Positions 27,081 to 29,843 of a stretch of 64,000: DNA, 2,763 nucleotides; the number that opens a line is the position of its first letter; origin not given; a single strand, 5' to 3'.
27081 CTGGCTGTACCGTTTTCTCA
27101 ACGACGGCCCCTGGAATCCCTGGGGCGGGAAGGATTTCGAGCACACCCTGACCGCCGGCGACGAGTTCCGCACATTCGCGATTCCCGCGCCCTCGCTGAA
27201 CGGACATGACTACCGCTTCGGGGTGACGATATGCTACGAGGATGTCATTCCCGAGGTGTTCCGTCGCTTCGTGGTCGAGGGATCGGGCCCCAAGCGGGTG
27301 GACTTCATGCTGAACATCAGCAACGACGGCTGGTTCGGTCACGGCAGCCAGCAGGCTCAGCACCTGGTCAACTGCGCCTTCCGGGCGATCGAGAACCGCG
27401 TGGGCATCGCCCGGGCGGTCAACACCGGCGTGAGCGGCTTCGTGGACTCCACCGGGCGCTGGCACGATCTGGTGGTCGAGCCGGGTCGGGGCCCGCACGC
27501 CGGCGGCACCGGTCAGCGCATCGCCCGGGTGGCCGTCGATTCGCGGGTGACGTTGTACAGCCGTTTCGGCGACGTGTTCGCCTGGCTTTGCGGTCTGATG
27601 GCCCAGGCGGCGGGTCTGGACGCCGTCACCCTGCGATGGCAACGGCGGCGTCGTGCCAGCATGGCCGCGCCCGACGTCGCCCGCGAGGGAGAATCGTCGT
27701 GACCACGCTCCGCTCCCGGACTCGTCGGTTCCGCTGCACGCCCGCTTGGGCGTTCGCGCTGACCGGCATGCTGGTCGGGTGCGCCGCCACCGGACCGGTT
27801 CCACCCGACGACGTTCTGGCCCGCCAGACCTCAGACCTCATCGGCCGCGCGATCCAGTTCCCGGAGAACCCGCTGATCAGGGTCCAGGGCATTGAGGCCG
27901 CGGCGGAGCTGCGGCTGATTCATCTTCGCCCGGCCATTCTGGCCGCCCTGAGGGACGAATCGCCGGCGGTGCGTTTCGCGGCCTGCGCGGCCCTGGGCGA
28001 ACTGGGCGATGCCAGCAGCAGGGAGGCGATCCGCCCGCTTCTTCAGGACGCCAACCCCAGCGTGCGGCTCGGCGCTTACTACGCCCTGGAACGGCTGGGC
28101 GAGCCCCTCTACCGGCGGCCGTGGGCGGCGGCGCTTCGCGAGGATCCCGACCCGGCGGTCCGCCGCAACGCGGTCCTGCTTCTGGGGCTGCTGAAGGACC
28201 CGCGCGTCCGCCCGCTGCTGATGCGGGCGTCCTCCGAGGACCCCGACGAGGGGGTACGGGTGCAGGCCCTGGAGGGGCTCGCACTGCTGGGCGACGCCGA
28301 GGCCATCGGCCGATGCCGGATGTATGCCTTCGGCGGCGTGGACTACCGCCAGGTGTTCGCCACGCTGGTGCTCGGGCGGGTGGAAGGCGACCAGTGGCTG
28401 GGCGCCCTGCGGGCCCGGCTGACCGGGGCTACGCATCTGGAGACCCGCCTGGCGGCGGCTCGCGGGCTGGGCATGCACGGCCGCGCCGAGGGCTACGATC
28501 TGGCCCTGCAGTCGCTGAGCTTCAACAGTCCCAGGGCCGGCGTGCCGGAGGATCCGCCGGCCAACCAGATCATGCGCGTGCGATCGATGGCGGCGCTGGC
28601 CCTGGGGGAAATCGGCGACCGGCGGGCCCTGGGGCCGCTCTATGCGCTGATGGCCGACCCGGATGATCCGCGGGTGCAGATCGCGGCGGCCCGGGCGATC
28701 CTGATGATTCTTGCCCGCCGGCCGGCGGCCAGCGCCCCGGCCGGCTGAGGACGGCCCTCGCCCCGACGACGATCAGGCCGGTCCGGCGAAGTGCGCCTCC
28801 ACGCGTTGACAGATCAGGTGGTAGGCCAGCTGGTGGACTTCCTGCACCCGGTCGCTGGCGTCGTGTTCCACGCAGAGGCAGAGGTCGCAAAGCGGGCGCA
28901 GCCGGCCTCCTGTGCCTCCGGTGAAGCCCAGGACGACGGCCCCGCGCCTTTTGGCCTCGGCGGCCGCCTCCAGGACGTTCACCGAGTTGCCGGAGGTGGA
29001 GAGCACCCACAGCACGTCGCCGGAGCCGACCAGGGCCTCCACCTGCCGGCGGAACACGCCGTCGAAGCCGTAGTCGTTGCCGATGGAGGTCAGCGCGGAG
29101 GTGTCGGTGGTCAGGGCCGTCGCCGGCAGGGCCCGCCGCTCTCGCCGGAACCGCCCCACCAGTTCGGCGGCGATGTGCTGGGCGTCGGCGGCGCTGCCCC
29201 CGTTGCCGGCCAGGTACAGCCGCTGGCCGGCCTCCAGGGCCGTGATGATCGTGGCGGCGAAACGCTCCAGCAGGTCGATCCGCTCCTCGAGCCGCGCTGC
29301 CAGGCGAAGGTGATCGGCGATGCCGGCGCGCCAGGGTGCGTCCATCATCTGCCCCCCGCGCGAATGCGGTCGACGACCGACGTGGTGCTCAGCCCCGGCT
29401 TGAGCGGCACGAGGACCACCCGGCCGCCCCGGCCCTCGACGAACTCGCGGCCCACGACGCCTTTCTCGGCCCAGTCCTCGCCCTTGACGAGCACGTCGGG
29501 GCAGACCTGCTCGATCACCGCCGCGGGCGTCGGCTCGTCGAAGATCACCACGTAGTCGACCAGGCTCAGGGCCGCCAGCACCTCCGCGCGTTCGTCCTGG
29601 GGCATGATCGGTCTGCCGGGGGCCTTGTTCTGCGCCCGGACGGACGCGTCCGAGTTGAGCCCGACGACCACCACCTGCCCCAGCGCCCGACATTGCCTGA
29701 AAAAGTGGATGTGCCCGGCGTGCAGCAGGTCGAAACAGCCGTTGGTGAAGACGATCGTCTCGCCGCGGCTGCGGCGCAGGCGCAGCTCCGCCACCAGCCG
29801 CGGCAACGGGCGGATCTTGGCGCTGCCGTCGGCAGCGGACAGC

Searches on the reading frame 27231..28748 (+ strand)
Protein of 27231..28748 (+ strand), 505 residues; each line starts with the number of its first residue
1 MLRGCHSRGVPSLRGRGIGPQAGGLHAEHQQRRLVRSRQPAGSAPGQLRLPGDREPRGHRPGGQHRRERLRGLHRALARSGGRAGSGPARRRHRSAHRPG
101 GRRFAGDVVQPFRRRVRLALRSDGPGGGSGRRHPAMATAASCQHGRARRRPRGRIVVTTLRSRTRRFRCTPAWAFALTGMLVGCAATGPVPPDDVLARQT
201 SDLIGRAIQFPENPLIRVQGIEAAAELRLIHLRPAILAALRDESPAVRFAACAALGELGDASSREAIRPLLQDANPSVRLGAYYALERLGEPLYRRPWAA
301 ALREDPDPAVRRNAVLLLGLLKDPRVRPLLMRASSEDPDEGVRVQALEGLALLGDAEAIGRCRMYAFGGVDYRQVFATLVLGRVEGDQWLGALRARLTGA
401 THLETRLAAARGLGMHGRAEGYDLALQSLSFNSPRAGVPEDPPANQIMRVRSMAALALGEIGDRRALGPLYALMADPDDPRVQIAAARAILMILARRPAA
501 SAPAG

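Call 10: search_protein_families(library=pfam, proteins=[window:27231-28748:+])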
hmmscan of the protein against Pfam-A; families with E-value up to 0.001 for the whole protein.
window:27231-28748:+ (505 aa): 5 families
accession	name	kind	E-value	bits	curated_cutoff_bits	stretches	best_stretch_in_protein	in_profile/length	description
PF13646.12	HEAT_2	-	2.3e-37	127.6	27.7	3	234-292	2-61/88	HEAT repeats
PF02985.28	HEAT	-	2.7e-20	71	23.5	1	232-259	1-28/31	HEAT repeat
PF13513.12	HEAT_EZ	-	3e-08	34.4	27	0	234-258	31-55/55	HEAT-like repeat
PF03130.22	HEAT_PBS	-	1.1e-07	32.1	20.9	0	450-476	1-27/27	PBS lyase HEAT-like repeat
PF00514.29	Arm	-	0.00013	22.3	20.6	0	234-258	15-39/41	Armadillo/beta-catenin-like repeat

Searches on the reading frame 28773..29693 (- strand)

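Call 10: search_protein_families(library=pfam, proteins=[window:28773-29693:-])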
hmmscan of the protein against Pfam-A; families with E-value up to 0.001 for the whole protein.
window:28773-29693:- (306 aa): 2 families
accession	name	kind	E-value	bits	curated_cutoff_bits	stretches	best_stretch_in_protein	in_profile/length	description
PF13580.11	SIS_2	-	4.4e-28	98.5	27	1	132-259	10-138/138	SIS domain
PF01380.27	SIS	-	1.3e-06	28.7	25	1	214-278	43-107/131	SIS domain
